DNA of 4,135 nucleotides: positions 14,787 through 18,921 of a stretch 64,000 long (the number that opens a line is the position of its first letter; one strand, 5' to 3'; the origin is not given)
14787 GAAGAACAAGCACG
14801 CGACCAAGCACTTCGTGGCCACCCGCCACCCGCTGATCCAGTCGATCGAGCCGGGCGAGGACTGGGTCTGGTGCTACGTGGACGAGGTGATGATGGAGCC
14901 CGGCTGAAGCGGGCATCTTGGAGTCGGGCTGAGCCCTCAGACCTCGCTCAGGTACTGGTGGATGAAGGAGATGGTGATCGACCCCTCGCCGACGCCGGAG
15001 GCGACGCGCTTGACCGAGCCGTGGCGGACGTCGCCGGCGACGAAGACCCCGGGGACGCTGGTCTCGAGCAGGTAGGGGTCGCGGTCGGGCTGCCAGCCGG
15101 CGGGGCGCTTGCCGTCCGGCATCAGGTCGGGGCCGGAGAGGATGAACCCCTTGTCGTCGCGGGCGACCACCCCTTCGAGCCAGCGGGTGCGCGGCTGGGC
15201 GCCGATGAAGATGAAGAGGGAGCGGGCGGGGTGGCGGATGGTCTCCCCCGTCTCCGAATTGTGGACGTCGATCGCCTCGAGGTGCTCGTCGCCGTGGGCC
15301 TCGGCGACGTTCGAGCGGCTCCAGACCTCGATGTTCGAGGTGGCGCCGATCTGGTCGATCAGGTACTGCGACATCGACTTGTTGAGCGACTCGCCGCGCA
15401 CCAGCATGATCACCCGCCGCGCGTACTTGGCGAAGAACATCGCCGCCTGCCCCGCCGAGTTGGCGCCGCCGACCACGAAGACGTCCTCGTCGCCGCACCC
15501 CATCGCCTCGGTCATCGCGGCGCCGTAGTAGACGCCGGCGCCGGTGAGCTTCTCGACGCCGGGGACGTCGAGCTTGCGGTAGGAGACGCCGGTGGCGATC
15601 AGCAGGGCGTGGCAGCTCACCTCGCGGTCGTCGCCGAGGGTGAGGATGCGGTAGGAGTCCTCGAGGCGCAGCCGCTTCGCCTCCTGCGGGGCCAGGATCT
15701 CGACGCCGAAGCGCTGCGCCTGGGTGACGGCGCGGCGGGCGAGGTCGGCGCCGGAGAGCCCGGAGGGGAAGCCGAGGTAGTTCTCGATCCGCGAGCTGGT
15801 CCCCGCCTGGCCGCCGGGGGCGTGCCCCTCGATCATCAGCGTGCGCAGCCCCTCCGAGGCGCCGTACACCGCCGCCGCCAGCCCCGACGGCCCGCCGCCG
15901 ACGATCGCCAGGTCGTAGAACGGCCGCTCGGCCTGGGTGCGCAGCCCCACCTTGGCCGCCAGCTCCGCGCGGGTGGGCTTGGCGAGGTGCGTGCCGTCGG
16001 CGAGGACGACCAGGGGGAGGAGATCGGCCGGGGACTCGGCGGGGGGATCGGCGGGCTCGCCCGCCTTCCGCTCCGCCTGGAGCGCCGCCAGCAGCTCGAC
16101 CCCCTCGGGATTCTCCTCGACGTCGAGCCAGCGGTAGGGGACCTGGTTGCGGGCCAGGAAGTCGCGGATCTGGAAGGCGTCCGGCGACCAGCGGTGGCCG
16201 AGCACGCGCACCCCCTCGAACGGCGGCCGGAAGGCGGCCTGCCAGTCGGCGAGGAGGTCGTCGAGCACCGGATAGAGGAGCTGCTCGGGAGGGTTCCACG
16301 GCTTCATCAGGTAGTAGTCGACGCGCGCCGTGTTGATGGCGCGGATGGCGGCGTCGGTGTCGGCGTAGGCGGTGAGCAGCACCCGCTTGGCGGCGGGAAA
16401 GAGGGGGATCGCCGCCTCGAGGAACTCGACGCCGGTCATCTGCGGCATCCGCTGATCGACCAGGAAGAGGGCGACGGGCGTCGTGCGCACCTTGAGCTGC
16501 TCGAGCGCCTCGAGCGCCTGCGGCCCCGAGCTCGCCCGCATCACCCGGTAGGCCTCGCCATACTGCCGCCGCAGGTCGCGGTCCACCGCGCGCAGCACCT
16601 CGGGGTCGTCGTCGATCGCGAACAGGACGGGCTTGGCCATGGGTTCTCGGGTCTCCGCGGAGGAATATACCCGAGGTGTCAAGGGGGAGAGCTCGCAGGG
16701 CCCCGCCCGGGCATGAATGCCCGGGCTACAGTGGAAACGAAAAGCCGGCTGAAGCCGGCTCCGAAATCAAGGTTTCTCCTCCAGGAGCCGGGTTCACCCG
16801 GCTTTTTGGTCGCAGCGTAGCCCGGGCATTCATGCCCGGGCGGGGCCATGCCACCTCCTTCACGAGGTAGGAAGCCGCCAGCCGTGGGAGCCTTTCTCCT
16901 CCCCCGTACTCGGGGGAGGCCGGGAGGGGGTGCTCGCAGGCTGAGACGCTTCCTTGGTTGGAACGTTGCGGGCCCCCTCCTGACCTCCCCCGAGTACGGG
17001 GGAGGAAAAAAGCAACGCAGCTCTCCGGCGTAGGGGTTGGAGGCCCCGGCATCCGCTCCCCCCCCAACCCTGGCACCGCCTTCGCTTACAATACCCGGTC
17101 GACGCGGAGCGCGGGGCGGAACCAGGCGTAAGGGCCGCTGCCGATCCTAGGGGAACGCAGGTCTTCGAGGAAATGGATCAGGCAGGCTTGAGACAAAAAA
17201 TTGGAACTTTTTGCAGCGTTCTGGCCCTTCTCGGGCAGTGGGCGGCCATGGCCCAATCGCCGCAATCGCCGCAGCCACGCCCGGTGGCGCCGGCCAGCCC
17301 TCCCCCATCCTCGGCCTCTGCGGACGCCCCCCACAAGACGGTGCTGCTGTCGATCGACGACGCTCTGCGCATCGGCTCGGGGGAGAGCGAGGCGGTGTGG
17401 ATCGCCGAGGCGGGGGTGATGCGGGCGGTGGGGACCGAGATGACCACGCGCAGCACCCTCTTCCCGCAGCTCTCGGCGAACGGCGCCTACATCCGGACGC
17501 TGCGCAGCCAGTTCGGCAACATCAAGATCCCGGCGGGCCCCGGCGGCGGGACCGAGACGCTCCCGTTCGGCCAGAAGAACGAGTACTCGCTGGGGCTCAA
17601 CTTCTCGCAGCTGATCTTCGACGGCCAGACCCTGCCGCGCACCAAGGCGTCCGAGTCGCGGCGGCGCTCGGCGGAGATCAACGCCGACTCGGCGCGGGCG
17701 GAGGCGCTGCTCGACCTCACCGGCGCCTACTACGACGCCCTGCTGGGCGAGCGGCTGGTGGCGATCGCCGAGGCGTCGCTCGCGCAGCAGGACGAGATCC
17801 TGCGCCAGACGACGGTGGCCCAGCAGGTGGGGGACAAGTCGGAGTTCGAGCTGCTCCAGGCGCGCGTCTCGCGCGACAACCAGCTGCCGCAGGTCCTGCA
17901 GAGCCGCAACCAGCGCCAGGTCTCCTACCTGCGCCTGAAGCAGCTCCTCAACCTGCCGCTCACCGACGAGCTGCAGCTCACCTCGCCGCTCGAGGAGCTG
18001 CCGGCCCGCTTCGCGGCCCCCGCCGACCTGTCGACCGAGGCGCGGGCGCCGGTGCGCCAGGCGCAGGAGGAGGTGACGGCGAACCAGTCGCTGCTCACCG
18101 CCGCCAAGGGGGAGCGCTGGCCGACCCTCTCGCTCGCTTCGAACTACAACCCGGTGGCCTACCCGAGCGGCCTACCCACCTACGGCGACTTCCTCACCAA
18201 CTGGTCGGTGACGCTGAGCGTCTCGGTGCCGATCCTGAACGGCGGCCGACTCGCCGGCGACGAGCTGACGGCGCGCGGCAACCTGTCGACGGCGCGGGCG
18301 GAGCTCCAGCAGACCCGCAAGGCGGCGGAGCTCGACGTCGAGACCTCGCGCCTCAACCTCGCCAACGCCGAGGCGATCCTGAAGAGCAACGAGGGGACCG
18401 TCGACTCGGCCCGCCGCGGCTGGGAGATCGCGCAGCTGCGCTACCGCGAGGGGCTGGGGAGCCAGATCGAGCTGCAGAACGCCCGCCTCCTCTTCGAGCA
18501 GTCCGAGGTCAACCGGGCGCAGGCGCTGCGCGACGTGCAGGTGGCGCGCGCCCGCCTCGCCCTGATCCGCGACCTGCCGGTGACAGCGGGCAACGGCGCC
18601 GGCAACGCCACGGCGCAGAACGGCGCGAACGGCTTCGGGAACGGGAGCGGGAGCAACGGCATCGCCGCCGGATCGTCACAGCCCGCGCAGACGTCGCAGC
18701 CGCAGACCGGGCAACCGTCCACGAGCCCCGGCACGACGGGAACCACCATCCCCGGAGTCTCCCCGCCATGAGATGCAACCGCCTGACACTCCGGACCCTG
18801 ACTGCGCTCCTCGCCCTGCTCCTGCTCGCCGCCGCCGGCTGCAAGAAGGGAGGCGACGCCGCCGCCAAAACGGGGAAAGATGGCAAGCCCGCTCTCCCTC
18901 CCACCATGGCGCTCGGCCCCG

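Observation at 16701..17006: Two stacked palindromic mobile-element-like repeats in the divergent promoter region between the RR-flavoprotein gene and the efflux operon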

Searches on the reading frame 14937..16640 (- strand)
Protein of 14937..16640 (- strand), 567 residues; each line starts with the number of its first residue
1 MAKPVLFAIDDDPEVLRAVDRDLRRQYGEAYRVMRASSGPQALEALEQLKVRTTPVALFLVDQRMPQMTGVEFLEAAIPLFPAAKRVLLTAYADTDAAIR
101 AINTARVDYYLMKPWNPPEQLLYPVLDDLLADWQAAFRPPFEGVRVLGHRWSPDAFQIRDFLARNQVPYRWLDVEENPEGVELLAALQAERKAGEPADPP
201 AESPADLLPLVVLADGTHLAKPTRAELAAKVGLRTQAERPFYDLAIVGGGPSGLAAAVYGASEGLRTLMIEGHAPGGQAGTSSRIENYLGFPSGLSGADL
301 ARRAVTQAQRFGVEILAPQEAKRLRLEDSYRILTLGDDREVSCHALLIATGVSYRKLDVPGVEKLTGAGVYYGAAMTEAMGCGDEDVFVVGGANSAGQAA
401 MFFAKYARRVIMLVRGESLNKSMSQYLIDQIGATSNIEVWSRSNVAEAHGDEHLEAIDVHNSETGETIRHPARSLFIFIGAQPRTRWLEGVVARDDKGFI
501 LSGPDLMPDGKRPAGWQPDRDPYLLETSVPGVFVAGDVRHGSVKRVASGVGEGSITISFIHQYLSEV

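Call 14: search_protein_families(library=pfam, proteins=[window:14937-16640:-], max_evalue=0.001)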
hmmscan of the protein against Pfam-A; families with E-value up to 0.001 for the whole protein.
window:14937-16640:- (567 aa): 9 families
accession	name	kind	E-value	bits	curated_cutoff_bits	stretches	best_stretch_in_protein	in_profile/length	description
PF07992.20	Pyr_redox_2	-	1.4e-31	110.4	26.1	1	242-553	1-291/291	Pyridine nucleotide-disulphide oxidoreductase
PF13738.12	Pyr_redox_3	-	1.1e-17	64.7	30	1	298-501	81-288/305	Pyridine nucleotide-disulphide oxidoreductase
PF00072.30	Response_reg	-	1.2e-13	51.7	30.2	1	7-119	2-105/111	Response regulator receiver domain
PF00070.33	Pyr_redox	-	5.5e-07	30.5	22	1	387-459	2-79/82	Pyridine nucleotide-disulphide oxidoreductase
PF12831.13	FAD_oxidored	-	2.2e-06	27.7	27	1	243-279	1-38/416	FAD dependent oxidoreductase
PF03486.20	HI0933_like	-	7.6e-06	26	50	0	243-273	2-32/244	HI0933-like protein Rossmann domain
PF01266.30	DAO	-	4.5e-05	23.6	27.9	1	243-283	1-43/353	FAD dependent oxidoreductase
PF01946.23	Thi4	-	7.1e-05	22.6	26.2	1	243-280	19-58/235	Thi4 family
PF13450.12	NAD_binding_8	-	0.00015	22.4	21.9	1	246-284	1-40/68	NAD(P)-binding Rossmann-like domain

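Call 27: find_homologous_proteins(query=window:14937-16640:-, max_evalue=1e-50)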
Query window:14937-16640:- (567 aa): 8000 proteins with E <= 1e-50 among 8000 candidates; the best 120 are listed.
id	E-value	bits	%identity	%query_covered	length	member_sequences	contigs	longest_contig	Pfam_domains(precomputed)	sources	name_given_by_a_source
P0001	0.0e+0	1250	98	100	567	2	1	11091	PF07992.21,PF00070.34,PF13738.13,PF03486.21,PF00072.31,PF12831.14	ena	-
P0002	0.0e+0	1182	93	100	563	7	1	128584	PF07992.21,PF00070.34,PF13738.13,PF03486.21,PF00072.31,PF12831.14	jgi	jgi:thioredoxin reductase (NADPH)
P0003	0.0e+0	1075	84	100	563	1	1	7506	PF01946.24,PF01266.31,PF07992.21,PF00070.34,PF13738.13,PF03486.21,PF00072.31,PF12831.14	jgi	jgi:thioredoxin reductase (NADPH)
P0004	0.0e+0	1053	83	100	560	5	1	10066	PF01946.24,PF01266.31,PF07992.21,PF00070.34,PF13738.13,PF03486.21,PF00072.31,PF12831.14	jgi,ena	-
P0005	0.0e+0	1036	83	100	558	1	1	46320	PF01946.24,PF01266.31,PF07992.21,PF00070.34,PF13738.13,PF03486.21,PF00072.31,PF12831.14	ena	-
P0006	0.0e+0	1027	81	100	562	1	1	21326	PF01946.24,PF01266.31,PF07992.21,PF00070.34,PF13738.13,PF03486.21,PF00072.31,PF12831.14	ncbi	ncbi:MAG: FAD-dependent oxidoreductase [Thermoanaerobaculia bacterium]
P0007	0.0e+0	1024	82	100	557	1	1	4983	PF01266.31,PF07992.21,PF00070.34,PF13738.13,PF03486.21,PF00072.31,PF12831.14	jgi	jgi:thioredoxin reductase (NADPH)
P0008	0.0e+0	1023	81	100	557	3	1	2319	PF01946.24,PF01266.31,PF13450.13,PF07992.21,PF00070.34,PF13738.13,PF03486.21,PF00072.31,PF12831.14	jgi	jgi:thioredoxin reductase (NADPH)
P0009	0.0e+0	1021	81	100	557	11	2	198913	PF01266.31,PF07992.21,PF00070.34,PF13738.13,PF03486.21,PF00072.31,PF12831.14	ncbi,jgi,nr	ncbi:MAG: FAD-dependent oxidoreductase [Acidobacteria bacterium]|nr:FAD-dependent oxidoreductase [Ac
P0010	0.0e+0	1018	80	100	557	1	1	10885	PF01946.24,PF01266.31,PF13450.13,PF07992.21,PF00070.34,PF13738.13,PF03486.21,PF00072.31,PF12831.14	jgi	jgi:thioredoxin reductase (NADPH)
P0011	0.0e+0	1017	80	100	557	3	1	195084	PF01266.31,PF13450.13,PF07992.21,PF00070.34,PF13738.13,PF03486.21,PF00072.31,PF12831.14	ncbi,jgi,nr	ncbi:MAG: thioredoxin reductase [Acidobacteriota bacterium]|jgi:thioredoxin reductase (NADPH)|nr:thi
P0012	0.0e+0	1015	81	100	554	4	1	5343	PF01266.31,PF07992.21,PF00070.34,PF13738.13,PF03486.21,PF00072.31,PF12831.14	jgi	jgi:thioredoxin reductase (NADPH)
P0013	0.0e+0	1015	82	100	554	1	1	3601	PF01946.24,PF01266.31,PF07992.21,PF00070.34,PF13738.13,PF03486.21,PF00072.31,PF12831.14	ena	-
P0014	0.0e+0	1012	80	100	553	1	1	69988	PF01946.24,PF01266.31,PF07992.21,PF00070.34,PF13738.13,PF03486.21,PF00072.31,PF12831.14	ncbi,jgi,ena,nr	ncbi:MAG TPA: FAD-dependent oxidoreductase [Thermoanaerobaculia bacterium]|nr:FAD-dependent oxidored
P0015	0.0e+0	1010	80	100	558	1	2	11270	PF01266.31,PF07992.21,PF00070.34,PF13738.13,PF03486.21,PF00072.31,PF12831.14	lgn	-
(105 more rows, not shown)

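Call 28: find_encoding_contigs(protein=P0001, flank=4000, max_places=2)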
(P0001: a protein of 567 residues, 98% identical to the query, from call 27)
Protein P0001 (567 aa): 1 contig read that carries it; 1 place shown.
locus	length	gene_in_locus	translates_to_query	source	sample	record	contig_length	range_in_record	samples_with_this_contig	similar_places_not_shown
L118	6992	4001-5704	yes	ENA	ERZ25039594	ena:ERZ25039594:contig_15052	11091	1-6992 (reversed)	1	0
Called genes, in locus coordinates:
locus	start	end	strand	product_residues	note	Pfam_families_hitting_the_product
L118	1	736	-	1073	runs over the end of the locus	PF00873:ACR_tran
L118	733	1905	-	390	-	PF25919:BSH_CusB (faint), PF25917:BSH_RND, PF25973:BSH_CzcB, PF25885:HH_EMRA (weak), PF25876:HH_MFP_RND (weak), PF25954:Beta-barrel_RND_2, PF25989:YknX_C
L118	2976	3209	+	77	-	-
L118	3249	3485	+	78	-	-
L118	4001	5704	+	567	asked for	PF00070:Pyr_redox (faint), PF00072:Response_reg, PF03486:HI0933_like (faint), PF07992:Pyr_redox_2, PF12831:FAD_oxidored (weak), PF13738:Pyr_redox_3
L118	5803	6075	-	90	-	PF02148:zf-UBP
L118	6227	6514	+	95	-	-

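Call 29: find_encoding_contigs(protein=P0002, flank=4000, max_places=2)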
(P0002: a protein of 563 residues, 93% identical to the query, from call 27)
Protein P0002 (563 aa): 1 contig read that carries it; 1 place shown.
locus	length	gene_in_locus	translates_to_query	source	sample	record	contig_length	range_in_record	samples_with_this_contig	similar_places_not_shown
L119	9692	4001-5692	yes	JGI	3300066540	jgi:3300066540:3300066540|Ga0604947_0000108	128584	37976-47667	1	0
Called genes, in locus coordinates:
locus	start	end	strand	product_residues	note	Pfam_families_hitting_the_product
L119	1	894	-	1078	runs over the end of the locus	PF00873:ACR_tran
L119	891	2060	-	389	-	PF25919:BSH_CusB (faint), PF25917:BSH_RND (weak), PF25973:BSH_CzcB, PF25876:HH_MFP_RND (weak), PF25954:Beta-barrel_RND_2, PF25989:YknX_C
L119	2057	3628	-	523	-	PF02321:OEP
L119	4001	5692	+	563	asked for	PF00070:Pyr_redox (faint), PF00072:Response_reg, PF03486:HI0933_like (faint), PF07992:Pyr_redox_2, PF12831:FAD_oxidored (weak), PF13738:Pyr_redox_3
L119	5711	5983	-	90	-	PF02148:zf-UBP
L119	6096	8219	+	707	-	PF07715:Plug, PF00593:TonB_dep_Rec_b-barrel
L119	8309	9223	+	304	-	PF13668:Ferritin_2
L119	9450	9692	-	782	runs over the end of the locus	PF13676:TIR_2, PF00931:NB-ARC, PF25000:DUF7779, PF13424:TPR_12, PF24885:TPR_NPHP3, PF13374:TPR_10, PF24885:TPR_NPHP3, PF13374:TPR_10, +12 more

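Call 30: find_encoding_contigs(protein=P0005, flank=4000, max_places=2)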
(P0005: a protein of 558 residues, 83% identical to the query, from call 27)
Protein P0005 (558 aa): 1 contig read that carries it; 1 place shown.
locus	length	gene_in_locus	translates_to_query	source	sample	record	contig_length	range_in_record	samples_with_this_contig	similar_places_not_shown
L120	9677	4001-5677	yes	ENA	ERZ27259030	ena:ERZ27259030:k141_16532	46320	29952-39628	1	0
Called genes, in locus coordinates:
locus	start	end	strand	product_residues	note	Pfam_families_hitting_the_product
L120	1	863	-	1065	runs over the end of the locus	PF00873:ACR_tran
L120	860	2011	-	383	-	PF25919:BSH_CusB (faint), PF25917:BSH_RND, PF25973:BSH_CzcB, PF25954:Beta-barrel_RND_2, PF25989:YknX_C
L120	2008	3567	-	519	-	PF02321:OEP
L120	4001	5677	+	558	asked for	PF00072:Response_reg, PF01946:Thi4 (faint), PF01266:DAO (faint), PF03486:HI0933_like (faint), PF07992:Pyr_redox_2, PF12831:FAD_oxidored (weak), PF13738:Pyr_redox_3, PF00070:Pyr_redox (weak)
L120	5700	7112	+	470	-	PF00027:cNMP_binding, PF02518:HATPase_c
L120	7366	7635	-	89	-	PF02148:zf-UBP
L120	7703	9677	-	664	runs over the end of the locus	PF00884:Sulfatase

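Call 35: find_encoding_contigs(protein=P0002, flank=10000, max_places=1)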
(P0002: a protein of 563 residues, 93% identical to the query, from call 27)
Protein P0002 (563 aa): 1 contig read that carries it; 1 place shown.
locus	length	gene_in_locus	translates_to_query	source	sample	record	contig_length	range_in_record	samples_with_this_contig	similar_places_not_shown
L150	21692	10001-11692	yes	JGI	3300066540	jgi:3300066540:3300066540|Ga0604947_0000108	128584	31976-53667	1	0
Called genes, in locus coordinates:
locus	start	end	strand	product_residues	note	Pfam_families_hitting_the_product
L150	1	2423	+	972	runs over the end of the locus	PF13519:VWA_2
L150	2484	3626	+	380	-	PF10009:DUF2252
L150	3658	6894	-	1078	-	PF00873:ACR_tran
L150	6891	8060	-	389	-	PF25919:BSH_CusB (faint), PF25917:BSH_RND (weak), PF25973:BSH_CzcB, PF25876:HH_MFP_RND (weak), PF25954:Beta-barrel_RND_2, PF25989:YknX_C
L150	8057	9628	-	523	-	PF02321:OEP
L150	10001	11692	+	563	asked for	PF00070:Pyr_redox (faint), PF00072:Response_reg, PF03486:HI0933_like (faint), PF07992:Pyr_redox_2, PF12831:FAD_oxidored (weak), PF13738:Pyr_redox_3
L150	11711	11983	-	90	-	PF02148:zf-UBP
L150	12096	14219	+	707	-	PF07715:Plug, PF00593:TonB_dep_Rec_b-barrel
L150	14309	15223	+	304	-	PF13668:Ferritin_2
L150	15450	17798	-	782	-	PF13676:TIR_2, PF00931:NB-ARC, PF25000:DUF7779, PF13424:TPR_12, PF24885:TPR_NPHP3, PF13374:TPR_10, PF24885:TPR_NPHP3, PF13374:TPR_10, +12 more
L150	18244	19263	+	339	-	PF04116:FA_hydroxylase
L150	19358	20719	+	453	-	PF00772:DnaB, PF03796:DnaB_C, PF13481:AAA_25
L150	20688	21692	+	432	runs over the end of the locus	PF01168:Ala_racemase_N, PF00842:Ala_racemase_C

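Call 53: find_encoding_contigs(protein=P0003, flank=1500, max_places=1)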
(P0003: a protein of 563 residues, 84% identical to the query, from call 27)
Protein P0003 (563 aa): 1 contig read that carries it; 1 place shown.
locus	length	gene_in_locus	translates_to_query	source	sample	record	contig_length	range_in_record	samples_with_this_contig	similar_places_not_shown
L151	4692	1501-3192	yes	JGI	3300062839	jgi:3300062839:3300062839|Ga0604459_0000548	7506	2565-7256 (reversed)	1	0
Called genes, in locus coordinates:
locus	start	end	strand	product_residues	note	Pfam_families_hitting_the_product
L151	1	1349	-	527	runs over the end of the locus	PF02321:OEP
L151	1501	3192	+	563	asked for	PF00072:Response_reg, PF01266:DAO (faint), PF01946:Thi4 (faint), PF03486:HI0933_like (faint), PF07992:Pyr_redox_2, PF12831:FAD_oxidored (weak), PF13738:Pyr_redox_3, PF00070:Pyr_redox (weak)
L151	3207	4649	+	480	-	PF00027:cNMP_binding, PF02518:HATPase_c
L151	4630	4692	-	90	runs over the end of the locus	PF02148:zf-UBP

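Call 54: find_encoding_contigs(protein=P0004, flank=1500, max_places=1)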
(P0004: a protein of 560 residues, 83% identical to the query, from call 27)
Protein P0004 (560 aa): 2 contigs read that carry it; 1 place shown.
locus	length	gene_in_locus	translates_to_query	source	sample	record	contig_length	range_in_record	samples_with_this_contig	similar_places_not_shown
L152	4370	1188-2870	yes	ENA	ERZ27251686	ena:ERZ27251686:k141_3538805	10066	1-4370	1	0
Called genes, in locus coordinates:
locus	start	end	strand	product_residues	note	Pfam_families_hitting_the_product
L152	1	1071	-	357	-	?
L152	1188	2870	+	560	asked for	PF00072:Response_reg, PF01266:DAO (faint), PF01946:Thi4 (faint), PF03486:HI0933_like (faint), PF07992:Pyr_redox_2, PF12831:FAD_oxidored (weak), PF13738:Pyr_redox_3, PF00070:Pyr_redox (weak)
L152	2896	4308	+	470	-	PF00027:cNMP_binding, PF00512:HisKA (faint), PF02518:HATPase_c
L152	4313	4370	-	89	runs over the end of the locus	PF02148:zf-UBP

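Call 55: find_encoding_contigs(protein=P0006, flank=1500, max_places=1)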
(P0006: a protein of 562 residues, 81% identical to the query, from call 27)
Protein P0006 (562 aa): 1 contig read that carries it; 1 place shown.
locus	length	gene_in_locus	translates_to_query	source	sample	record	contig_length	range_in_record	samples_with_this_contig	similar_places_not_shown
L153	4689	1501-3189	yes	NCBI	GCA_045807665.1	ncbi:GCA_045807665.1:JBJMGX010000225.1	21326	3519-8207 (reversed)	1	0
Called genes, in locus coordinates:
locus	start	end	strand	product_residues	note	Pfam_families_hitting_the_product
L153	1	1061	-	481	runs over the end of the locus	PF02321:OEP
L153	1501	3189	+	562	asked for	PF00072:Response_reg, PF01266:DAO (faint), PF01946:Thi4 (faint), PF03486:HI0933_like (faint), PF07992:Pyr_redox_2, PF12831:FAD_oxidored (weak), PF13738:Pyr_redox_3, PF00070:Pyr_redox (weak)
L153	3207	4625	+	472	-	PF00027:cNMP_binding, PF02518:HATPase_c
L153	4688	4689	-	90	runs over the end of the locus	PF02148:zf-UBP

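Call 56: find_encoding_contigs(protein=P0009, flank=1500, max_places=1)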
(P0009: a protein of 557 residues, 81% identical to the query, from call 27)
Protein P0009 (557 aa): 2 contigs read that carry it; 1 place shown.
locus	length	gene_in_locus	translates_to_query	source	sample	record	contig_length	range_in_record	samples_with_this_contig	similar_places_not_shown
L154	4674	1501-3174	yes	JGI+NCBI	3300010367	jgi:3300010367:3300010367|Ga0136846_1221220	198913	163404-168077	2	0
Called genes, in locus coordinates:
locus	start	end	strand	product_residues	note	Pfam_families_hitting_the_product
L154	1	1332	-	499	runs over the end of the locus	PF02321:OEP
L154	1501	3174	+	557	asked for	PF00070:Pyr_redox (faint), PF00072:Response_reg, PF01266:DAO (faint), PF03486:HI0933_like (faint), PF07992:Pyr_redox_2, PF12831:FAD_oxidored (weak), PF13738:Pyr_redox_3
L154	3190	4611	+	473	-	PF00027:cNMP_binding, PF02518:HATPase_c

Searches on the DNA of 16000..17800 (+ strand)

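Call 6: search_rna_families(source=window, start=16000, end=17800, threshold=evalue, max_evalue=1)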
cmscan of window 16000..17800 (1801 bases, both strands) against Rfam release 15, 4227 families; matches with E-value up to 1: 14.
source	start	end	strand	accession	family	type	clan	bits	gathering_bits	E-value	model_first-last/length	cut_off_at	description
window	16695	16851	+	RF03296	MIR8788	Gene; miRNA;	-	44.7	124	4.3e-06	1-138/138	no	MIR8788 microRNA precursor family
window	16905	16998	+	RF00718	mir-431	Gene; miRNA;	-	39.3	70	7.4e-05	1-86/86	no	mir-431 microRNA precursor family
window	16905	17005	+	RF03874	mir-8834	Gene; miRNA;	-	35.6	39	0.00049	1-105/105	no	mir-8834 microRNA precursor family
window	16905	16998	-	RF03992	mir-6302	Gene; miRNA;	-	34.2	90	4e-05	1-79/79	no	mir-6302 microRNA precursor family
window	16901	17002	+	RF00891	mir-671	Gene; miRNA;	-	32.3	65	0.0037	1-84/84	no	mir-671 microRNA precursor family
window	16904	16999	+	RF03968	mir-8934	Gene; miRNA;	-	29.3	100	0.062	1-88/88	no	mir-8934 microRNA precursor family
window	16695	16851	-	RF01023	mir-940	Gene; miRNA;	-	28.8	106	0.076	1-94/94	no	mir-940 microRNA precursor family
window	16911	16992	+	RF03946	mir-3132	Gene; miRNA;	-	26.6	84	0.074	1-75/75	no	mir-3132 microRNA precursor family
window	16908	16995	-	RF00897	mir-675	Gene; miRNA;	-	26.5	86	0.19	1-73/73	no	mir-675 microRNA precursor family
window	16913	16991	+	RF03493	mir-1281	Gene; miRNA;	-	25.3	70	0.21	1-54/54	no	mir-1281 microRNA precursor family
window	16912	16991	-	RF00942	mir-1224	Gene; miRNA;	-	24.4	105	0.16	1-86/86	no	mir-1224 microRNA precursor family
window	16206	16290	+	RF02968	DUF3800-IX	Gene; sRNA;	-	22.4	36.8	0.098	1-67/67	no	DUF3800-IX RNA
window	16912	16991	-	RF03560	mir-3926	Gene; miRNA;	-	22.1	82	0.5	1-63/63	no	mir-3926 microRNA precursor family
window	16706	16810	+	RF00166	PrrB_RsmZ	Gene; sRNA;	CL00106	21.2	44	0.028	1-133/133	no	PrrB/RsmZ RNA family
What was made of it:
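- On Known RNA families (Rfam 15): Only sub-threshold miRNA-precursor and PrrB/RsmZ hits were found (call 6).
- The only hits are spurious miRNA-precursor models matching a long hairpin (call 6).
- Tried and rejected: Rfam search of 16000-17800 (call 6).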

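Call 82: search_dna_similar(query=window:16701-16845:+, collection=plasmids, mode=distant, max_rows=10)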
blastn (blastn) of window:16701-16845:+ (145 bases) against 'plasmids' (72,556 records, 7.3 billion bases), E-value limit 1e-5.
No match.

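Call 83: search_dna_similar(query=window:16886-17013:+, collection=plasmids, mode=distant, max_rows=10)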
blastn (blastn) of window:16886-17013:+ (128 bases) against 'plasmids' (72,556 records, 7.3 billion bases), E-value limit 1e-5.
No match.
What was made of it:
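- Tried and rejected: No match (calls 82, 83).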

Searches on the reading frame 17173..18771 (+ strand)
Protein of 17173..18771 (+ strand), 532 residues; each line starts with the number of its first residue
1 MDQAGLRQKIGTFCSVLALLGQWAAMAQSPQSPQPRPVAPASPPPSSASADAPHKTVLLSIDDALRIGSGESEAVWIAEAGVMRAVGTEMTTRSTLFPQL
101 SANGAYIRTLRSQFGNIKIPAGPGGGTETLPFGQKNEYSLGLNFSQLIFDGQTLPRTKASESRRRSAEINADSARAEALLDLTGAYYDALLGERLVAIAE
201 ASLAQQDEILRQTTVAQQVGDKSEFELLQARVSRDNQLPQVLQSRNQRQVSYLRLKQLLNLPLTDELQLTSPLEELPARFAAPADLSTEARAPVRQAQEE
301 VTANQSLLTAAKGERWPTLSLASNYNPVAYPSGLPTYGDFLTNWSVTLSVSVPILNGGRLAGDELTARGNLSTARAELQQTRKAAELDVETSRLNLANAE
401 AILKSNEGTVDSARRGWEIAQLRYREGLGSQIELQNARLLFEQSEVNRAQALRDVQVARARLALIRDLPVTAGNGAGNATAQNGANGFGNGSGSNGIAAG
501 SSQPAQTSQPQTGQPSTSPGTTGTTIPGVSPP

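Call 14: search_protein_families(library=pfam, proteins=[window:17173-18771:+], max_evalue=0.001)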
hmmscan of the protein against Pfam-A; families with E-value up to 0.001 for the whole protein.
window:17173-18771:+ (532 aa): 1 family
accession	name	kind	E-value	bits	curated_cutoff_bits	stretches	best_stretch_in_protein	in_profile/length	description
PF02321.23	OEP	-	5.3e-45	154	22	2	294-464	15-184/187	Outer membrane efflux protein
